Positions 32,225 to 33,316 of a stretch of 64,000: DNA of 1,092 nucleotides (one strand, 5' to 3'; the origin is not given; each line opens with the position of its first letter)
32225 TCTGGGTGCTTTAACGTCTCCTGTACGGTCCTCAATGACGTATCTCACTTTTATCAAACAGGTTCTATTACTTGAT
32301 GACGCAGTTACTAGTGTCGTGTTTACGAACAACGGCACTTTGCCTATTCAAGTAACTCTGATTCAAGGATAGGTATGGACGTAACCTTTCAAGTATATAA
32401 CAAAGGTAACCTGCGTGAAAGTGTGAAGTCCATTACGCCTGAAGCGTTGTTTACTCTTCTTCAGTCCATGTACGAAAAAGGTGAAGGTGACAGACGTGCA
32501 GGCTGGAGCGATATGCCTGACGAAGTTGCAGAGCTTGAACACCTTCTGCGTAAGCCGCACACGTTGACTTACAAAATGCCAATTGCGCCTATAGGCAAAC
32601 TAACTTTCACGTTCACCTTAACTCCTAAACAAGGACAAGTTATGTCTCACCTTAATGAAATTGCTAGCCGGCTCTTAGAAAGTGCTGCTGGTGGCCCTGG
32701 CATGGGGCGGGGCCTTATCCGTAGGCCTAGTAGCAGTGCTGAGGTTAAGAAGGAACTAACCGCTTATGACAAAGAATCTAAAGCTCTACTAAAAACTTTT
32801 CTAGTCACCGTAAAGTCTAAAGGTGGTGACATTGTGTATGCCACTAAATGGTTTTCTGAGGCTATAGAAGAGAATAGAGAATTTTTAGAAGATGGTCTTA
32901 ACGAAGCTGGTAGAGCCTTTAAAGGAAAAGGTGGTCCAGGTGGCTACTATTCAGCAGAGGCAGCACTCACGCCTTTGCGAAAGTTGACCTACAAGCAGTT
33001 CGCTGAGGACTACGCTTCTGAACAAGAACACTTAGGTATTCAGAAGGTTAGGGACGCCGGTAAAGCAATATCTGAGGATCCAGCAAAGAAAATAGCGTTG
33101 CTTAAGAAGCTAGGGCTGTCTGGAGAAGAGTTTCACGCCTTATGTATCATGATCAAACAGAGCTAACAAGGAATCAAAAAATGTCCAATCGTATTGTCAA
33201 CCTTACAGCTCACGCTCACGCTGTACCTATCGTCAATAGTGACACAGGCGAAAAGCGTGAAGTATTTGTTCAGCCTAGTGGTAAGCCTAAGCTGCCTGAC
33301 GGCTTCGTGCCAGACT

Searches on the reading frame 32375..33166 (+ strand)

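Call 9: search_protein_families(library=pfam, proteins=[window:32375-33166:+], max_evalue=0.01)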
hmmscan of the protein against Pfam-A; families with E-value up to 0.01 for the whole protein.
window:32375-33166:+ (263 aa): 1 family
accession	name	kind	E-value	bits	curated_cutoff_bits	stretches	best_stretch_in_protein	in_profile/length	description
PF01189.24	Methyltr_RsmB-F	-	0.0029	17.8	27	0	108-177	88-156/199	16S rRNA methyltransferase RsmB/F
